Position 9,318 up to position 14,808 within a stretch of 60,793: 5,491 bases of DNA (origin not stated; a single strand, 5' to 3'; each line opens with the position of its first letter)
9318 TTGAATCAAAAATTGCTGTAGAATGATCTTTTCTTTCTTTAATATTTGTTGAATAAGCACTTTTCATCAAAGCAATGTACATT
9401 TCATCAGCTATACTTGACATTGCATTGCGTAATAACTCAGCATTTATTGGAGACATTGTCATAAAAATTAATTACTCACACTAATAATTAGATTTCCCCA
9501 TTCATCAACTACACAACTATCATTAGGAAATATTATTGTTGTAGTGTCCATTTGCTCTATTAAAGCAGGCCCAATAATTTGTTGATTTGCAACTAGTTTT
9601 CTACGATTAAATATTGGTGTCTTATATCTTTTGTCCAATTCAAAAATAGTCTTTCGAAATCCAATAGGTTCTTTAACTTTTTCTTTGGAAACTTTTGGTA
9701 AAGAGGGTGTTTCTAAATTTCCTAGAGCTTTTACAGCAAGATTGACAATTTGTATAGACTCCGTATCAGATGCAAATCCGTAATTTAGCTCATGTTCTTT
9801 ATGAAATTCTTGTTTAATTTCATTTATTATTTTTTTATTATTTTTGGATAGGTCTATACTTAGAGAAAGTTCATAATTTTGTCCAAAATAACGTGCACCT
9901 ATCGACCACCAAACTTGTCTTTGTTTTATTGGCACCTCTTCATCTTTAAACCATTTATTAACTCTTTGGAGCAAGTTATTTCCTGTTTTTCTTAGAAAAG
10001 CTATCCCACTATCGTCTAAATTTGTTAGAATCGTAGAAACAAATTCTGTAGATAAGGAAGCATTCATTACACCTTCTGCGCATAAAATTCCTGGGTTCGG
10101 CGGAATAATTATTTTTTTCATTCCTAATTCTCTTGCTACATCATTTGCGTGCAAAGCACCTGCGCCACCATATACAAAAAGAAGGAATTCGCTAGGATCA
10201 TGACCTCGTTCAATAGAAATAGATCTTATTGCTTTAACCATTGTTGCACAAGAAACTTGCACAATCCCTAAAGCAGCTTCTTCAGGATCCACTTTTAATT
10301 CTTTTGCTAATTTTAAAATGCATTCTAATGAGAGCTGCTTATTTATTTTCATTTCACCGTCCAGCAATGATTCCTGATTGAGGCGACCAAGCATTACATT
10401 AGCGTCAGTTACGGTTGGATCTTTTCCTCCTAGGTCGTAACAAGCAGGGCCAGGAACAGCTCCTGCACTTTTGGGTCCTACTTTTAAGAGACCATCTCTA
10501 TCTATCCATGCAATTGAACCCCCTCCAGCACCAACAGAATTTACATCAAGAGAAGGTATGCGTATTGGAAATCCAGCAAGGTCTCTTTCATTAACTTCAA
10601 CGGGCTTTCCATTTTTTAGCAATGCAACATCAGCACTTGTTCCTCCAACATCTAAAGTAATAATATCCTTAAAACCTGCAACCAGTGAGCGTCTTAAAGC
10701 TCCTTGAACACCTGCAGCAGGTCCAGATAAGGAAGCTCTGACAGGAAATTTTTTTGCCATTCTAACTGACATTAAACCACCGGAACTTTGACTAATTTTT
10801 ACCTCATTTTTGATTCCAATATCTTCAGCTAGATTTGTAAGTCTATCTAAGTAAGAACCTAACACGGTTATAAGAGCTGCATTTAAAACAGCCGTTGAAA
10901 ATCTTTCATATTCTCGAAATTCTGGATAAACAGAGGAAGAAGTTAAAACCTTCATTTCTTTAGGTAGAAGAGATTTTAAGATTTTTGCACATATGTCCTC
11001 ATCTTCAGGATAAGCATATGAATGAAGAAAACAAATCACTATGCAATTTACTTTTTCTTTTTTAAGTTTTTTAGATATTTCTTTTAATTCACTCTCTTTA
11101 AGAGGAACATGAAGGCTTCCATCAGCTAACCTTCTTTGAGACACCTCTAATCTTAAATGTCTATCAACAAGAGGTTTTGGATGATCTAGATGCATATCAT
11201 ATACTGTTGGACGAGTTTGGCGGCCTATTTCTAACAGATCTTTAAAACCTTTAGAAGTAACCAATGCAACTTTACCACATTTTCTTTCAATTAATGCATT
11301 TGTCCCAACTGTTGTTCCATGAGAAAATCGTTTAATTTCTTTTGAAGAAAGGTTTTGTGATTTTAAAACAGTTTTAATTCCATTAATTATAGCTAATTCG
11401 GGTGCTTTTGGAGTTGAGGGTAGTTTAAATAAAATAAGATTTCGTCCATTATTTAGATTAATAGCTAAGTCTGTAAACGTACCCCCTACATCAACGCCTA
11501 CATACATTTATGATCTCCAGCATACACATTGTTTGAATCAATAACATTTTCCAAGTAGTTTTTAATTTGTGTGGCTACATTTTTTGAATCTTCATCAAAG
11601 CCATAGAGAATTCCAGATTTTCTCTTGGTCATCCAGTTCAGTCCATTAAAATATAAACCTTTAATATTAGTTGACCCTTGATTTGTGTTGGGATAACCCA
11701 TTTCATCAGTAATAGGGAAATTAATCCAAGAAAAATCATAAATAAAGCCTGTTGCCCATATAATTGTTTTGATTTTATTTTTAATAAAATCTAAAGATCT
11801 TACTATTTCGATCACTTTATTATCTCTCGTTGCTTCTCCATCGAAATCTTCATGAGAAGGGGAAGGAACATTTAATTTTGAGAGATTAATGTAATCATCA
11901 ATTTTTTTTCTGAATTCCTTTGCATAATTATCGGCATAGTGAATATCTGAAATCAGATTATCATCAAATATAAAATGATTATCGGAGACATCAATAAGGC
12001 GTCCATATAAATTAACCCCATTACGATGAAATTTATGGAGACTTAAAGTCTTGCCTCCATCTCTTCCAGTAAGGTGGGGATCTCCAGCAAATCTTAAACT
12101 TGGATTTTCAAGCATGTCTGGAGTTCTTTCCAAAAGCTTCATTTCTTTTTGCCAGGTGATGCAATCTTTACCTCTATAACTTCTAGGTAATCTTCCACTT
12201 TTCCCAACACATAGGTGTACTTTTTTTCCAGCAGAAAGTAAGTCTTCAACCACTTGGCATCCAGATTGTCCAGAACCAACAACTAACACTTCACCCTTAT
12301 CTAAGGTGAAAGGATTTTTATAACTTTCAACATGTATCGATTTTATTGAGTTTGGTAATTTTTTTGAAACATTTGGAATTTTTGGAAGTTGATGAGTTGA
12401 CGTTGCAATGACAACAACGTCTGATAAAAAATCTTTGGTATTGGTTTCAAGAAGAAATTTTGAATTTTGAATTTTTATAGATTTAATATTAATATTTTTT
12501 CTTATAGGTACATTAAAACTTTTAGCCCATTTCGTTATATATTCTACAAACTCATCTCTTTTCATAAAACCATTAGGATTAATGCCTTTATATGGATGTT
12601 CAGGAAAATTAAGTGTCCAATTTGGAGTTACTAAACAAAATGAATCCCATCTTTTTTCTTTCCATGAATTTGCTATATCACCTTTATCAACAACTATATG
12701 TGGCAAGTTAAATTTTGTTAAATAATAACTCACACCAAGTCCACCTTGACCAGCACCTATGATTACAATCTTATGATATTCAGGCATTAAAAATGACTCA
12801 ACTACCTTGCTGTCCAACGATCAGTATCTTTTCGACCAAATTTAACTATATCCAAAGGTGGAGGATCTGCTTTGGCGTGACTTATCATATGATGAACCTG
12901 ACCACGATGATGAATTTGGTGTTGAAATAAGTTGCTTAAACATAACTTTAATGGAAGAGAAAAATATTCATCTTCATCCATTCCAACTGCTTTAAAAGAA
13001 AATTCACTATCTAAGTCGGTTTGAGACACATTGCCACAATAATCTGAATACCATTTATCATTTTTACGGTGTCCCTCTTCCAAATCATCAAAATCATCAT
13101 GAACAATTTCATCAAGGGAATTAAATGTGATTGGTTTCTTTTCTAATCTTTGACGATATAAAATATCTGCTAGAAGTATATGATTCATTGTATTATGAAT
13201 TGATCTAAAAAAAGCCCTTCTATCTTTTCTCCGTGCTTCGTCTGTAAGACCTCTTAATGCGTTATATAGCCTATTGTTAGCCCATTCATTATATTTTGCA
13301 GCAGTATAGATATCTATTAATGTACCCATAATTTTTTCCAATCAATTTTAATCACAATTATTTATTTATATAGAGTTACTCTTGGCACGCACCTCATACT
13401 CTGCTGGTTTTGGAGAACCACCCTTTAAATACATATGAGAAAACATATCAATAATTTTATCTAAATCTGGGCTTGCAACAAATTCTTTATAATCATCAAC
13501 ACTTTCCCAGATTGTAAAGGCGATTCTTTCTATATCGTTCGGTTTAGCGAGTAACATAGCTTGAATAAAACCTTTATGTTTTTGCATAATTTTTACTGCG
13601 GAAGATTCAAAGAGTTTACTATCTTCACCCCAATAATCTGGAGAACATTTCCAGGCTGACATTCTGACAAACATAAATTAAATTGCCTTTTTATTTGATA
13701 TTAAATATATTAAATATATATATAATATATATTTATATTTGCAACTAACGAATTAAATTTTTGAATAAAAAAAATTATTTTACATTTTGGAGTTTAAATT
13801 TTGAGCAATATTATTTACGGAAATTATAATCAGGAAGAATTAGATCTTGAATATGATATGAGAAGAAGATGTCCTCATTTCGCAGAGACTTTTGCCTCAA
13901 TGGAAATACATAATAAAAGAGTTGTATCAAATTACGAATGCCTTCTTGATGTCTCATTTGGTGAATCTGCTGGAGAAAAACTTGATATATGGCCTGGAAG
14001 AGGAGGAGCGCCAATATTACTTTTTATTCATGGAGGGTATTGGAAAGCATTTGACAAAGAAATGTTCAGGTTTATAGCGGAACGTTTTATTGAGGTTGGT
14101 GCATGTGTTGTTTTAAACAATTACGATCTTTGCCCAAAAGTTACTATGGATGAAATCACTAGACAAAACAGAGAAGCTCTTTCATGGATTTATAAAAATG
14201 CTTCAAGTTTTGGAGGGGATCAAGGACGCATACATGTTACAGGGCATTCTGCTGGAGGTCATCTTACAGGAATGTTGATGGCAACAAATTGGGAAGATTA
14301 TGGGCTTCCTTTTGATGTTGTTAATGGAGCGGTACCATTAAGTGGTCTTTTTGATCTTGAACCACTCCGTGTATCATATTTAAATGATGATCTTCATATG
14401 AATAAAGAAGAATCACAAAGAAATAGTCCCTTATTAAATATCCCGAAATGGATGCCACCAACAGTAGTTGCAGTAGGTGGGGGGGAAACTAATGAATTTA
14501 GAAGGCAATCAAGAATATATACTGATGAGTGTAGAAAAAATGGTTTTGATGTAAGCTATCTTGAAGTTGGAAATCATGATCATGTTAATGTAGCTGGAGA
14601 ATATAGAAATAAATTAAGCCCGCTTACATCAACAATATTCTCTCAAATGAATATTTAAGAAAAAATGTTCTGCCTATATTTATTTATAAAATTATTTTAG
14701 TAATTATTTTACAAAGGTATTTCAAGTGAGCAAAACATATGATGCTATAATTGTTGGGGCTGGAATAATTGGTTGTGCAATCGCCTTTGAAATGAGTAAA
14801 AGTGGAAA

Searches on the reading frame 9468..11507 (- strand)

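Call 38: search_protein_families(library=pfam, proteins=[window:9468-11507:-], max_evalue=0.0001)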
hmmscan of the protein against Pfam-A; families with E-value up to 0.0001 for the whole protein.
window:9468-11507:- (679 aa): 3 families
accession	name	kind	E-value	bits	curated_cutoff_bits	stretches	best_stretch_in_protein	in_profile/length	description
PF01968.24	Hydantoinase_A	-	5.6e-93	311.8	22.9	1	202-487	1-289/291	Hydantoinase/oxoprolinase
PF05378.19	Hydant_A_N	-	2.5e-51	174.3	25.2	1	3-179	2-174/176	Hydantoinase/oxoprolinase N-terminal region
PF19278.4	Hydant_A_C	-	6.2e-08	32.7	21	1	507-670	16-185/193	Hydantoinase/oxoprolinase C-terminal domain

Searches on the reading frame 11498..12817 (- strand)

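Call 39: search_protein_families(library=pfam, proteins=[window:11498-12817:-], max_evalue=0.0001)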
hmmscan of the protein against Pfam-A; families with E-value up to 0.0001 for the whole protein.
window:11498-12817:- (439 aa): 5 families
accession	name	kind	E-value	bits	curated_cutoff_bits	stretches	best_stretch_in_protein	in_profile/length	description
PF13738.12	Pyr_redox_3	-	7.2e-28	98.1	30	1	18-209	1-199/305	Pyridine nucleotide-disulphide oxidoreductase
PF13434.12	Lys_Orn_oxgnase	-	1.2e-12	48.1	21.3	1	83-203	90-217/339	L-lysine 6-monooxygenase/L-ornithine 5-monooxygenase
PF07992.20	Pyr_redox_2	-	8.9e-12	45.5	26.1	1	16-203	2-171/291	Pyridine nucleotide-disulphide oxidoreductase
PF00743.25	FMO-like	-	1.1e-07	31.2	22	1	70-205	67-214/532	Flavin-binding monooxygenase-like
PF00070.33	Pyr_redox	-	1.9e-05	25.5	22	0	177-207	2-32/82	Pyridine nucleotide-disulphide oxidoreductase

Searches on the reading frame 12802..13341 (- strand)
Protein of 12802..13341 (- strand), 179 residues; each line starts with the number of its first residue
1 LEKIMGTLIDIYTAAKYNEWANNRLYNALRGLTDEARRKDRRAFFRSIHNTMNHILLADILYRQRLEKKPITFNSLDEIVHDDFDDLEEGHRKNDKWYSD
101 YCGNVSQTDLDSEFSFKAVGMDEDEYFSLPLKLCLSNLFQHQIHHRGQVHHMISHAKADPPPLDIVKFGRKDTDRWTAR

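Call 39: search_protein_families(library=pfam, proteins=[window:12802-13341:-], max_evalue=0.0001)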
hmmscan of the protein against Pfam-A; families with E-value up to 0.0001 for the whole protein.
window:12802-13341:- (179 aa): 2 families
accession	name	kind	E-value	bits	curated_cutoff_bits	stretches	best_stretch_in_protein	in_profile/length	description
PF05163.17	DinB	-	4.2e-18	66.3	23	1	13-168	7-157/165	DinB family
PF12867.12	DinB_2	-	4.4e-06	27.6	24.8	1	19-149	3-128/128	DinB superfamily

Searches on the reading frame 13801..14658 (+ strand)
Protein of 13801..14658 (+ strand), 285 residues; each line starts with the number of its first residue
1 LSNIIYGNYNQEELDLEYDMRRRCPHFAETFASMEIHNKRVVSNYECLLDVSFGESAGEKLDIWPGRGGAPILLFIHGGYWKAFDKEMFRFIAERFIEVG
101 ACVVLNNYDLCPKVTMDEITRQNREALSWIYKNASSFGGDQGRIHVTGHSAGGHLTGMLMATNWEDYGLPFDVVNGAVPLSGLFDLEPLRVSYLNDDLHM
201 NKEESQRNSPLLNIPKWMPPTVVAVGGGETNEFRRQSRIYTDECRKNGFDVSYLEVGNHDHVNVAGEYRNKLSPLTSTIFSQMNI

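Call 39: search_protein_families(library=pfam, proteins=[window:13801-14658:+], max_evalue=0.0001)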
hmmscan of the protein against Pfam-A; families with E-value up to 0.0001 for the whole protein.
window:13801-14658:+ (285 aa): 3 families
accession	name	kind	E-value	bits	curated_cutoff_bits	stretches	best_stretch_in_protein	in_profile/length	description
PF20434.5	BD-FAE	-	1.9e-16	60.7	26.8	1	70-164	13-111/215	BD-FAE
PF07859.19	Abhydrolase_3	-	5.7e-16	59.3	25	1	73-262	1-207/210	alpha/beta hydrolase fold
PF00135.34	COesterase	-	1.5e-10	41.1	27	1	68-181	101-217/515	Carboxylesterase family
